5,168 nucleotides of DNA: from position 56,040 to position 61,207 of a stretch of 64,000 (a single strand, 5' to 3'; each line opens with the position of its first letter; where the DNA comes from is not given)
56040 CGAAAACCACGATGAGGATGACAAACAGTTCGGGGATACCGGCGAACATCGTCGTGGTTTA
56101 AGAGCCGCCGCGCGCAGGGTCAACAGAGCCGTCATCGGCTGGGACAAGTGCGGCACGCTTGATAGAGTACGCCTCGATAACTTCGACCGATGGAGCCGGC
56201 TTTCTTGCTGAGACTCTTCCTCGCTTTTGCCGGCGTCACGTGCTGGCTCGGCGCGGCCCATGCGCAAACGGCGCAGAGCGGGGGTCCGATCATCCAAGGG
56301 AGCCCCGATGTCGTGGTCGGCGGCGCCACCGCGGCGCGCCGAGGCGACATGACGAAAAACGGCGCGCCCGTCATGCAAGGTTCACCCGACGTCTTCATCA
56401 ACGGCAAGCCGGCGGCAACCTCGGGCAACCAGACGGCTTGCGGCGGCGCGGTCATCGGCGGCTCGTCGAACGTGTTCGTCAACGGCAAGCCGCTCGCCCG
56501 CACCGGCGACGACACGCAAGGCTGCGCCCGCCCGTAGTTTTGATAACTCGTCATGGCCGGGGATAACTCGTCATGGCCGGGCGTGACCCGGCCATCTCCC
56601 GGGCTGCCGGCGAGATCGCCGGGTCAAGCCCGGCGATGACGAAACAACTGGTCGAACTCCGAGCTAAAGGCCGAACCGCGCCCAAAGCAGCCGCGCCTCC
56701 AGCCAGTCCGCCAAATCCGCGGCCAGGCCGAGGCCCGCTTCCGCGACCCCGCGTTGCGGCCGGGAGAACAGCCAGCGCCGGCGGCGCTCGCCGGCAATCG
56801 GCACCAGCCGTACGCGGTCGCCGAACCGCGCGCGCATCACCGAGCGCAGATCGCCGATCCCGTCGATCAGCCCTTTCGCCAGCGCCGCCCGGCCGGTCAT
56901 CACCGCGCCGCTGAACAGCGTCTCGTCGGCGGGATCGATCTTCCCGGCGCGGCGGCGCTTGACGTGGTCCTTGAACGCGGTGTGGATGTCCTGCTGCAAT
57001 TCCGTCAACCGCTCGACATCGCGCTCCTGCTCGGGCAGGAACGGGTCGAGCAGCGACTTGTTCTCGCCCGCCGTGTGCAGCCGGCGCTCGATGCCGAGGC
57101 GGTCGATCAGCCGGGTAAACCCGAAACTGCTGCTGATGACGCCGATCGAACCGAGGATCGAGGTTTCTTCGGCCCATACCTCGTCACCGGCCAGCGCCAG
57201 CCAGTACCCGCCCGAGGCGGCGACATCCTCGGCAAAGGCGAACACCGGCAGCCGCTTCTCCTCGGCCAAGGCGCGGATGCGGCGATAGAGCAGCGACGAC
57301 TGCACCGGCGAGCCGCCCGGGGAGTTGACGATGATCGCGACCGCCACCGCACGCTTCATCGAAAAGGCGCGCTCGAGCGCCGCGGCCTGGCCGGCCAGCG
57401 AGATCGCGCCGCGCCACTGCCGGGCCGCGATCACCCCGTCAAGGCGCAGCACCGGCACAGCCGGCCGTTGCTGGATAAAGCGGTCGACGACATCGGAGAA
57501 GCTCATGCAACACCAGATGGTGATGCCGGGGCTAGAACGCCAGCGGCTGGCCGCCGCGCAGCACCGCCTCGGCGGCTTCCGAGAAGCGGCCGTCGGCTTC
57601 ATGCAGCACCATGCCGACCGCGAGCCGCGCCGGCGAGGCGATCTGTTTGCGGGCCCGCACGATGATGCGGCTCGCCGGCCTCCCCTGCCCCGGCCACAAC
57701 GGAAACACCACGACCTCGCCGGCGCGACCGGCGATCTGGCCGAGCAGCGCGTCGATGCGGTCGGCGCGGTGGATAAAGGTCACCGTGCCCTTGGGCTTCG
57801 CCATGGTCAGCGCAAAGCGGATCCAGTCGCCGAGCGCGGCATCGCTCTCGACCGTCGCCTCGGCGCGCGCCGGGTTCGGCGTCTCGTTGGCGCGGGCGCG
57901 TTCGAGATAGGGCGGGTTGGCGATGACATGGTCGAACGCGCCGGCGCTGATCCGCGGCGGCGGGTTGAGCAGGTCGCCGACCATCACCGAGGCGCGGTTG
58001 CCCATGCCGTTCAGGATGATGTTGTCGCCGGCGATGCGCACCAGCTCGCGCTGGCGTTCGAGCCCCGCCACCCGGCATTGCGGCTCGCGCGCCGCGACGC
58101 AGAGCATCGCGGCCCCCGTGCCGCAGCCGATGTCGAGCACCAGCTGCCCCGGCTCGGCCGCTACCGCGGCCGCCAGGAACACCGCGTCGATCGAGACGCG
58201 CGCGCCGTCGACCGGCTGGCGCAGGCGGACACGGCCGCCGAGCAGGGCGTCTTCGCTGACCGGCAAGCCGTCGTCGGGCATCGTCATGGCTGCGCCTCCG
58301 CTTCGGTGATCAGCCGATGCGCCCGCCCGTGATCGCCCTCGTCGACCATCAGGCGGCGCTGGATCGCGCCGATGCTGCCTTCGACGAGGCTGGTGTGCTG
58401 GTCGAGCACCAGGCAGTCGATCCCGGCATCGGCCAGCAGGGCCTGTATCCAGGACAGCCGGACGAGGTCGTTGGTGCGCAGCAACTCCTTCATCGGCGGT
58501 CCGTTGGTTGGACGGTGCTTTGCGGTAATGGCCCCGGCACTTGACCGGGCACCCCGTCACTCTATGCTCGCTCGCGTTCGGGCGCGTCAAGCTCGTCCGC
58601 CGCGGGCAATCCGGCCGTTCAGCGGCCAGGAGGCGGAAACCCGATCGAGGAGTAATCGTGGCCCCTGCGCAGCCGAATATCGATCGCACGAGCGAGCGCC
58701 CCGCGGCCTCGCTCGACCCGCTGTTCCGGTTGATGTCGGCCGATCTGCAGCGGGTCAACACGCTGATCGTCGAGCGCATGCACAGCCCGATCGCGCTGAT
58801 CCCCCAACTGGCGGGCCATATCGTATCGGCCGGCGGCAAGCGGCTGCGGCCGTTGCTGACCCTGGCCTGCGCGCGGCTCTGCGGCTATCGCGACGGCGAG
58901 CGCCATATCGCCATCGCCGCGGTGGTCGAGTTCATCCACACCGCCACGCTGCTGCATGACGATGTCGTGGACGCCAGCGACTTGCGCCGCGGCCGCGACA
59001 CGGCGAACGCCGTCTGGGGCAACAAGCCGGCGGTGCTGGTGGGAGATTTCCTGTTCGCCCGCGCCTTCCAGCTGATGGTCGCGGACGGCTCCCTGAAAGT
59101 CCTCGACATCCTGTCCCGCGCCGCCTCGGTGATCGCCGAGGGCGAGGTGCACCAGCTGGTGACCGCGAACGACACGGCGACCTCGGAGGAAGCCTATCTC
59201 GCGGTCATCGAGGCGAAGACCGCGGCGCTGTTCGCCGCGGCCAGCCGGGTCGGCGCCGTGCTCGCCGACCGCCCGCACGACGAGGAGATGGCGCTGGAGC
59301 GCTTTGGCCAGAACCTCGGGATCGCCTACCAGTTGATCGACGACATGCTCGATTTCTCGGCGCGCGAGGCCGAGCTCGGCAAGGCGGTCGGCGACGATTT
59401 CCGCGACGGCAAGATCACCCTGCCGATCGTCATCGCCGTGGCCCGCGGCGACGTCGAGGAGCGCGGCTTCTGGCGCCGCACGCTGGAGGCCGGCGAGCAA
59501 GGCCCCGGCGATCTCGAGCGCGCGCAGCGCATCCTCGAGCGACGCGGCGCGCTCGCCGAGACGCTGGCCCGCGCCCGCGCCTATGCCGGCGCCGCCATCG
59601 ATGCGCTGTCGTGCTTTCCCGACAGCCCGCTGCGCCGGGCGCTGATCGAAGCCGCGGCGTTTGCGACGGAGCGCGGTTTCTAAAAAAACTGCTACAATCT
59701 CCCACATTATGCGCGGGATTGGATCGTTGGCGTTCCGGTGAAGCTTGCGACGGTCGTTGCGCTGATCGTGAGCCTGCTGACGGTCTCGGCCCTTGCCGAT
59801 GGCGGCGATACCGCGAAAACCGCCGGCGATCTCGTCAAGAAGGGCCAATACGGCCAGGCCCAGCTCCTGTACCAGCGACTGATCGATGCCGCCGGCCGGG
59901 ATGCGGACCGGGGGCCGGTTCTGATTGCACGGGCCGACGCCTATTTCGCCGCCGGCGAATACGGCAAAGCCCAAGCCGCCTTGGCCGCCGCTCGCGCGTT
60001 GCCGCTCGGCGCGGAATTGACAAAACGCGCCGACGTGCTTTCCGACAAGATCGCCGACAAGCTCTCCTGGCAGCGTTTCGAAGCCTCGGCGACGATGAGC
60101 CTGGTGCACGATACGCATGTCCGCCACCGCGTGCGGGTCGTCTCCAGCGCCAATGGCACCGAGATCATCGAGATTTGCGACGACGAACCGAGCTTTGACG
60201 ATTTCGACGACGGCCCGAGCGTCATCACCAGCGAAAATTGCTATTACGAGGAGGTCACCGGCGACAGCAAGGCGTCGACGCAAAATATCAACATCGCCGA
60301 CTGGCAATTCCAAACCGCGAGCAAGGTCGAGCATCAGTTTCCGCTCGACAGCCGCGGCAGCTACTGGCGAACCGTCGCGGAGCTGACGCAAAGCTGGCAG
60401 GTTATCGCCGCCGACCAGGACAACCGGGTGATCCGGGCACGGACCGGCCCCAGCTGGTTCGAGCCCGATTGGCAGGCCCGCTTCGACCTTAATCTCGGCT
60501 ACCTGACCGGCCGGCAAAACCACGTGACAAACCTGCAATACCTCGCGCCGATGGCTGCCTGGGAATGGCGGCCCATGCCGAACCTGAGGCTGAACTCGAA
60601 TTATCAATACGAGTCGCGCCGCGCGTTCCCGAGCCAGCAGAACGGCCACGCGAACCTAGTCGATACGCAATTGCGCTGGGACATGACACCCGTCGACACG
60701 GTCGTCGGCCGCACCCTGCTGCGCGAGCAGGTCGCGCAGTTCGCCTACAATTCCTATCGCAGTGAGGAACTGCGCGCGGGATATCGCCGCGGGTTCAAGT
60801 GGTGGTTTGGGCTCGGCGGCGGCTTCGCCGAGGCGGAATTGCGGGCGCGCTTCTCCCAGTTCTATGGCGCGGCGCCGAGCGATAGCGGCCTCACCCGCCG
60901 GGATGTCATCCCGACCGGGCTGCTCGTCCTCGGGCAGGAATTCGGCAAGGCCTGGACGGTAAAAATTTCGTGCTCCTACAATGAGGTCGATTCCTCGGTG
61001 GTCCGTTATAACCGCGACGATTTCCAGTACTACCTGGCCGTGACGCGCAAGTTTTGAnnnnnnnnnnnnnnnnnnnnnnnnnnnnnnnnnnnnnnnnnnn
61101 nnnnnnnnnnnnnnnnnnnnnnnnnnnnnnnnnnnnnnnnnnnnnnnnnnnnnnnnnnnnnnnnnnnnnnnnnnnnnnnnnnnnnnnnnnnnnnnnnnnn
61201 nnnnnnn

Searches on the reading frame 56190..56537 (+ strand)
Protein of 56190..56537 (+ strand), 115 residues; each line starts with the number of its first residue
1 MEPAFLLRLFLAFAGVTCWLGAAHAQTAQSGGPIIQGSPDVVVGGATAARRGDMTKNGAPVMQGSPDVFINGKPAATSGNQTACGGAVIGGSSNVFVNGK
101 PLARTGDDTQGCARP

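Call 67: search_protein_families(library=pfam, proteins=[window:56190-56537:+], max_evalue=1)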
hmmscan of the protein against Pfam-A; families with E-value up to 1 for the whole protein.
window:56190-56537:+ (115 aa): 2 families
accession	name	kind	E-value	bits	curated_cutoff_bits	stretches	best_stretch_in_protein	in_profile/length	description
PF05488.18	PAAR_motif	-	2.3e-22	79.4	27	2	27-89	4-69/70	PAAR motif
PF13665.11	Tox-PAAR-like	-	3e-06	27.7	31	0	89-110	79-100/108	Toxin PAAR-like domain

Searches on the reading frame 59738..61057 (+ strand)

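Call 5: search_protein_families(library=ncbifam, proteins=[window:59738-61057:+], max_evalue=0.1)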
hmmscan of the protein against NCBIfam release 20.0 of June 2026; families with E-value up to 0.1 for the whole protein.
window:59738-61057:+ (439 aa): 1 family
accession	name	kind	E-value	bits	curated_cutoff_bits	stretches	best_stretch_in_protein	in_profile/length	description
NF052415.1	T3SS_chap_SctY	equivalog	0.025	15.1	70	1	32-84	50-102/106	type III secretion apparatus assembly chaperone SctY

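Call 6: search_protein_families(library=pfam, proteins=[window:59738-61057:+], max_evalue=0.1)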
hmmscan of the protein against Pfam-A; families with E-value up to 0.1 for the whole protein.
window:59738-61057:+ (439 aa): 5 families
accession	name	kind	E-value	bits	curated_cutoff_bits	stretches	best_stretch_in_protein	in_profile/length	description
PF14559.12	TPR_19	-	0.002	18.8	25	1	32-86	1-52/68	Tetratricopeptide repeat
PF07719.23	TPR_2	-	0.033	14.8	27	0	61-88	3-30/34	Tetratricopeptide repeat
PF08480.16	Disaggr_assoc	-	0.036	14.4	22.6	1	155-219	122-185/194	Disaggregatase related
PF13428.12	TPR_14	-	0.042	15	23.5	0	62-89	4-32/44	Tetratricopeptide repeat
PF13424.12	TPR_12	-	0.098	13.3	30.1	0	31-87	12-73/77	Tetratricopeptide repeat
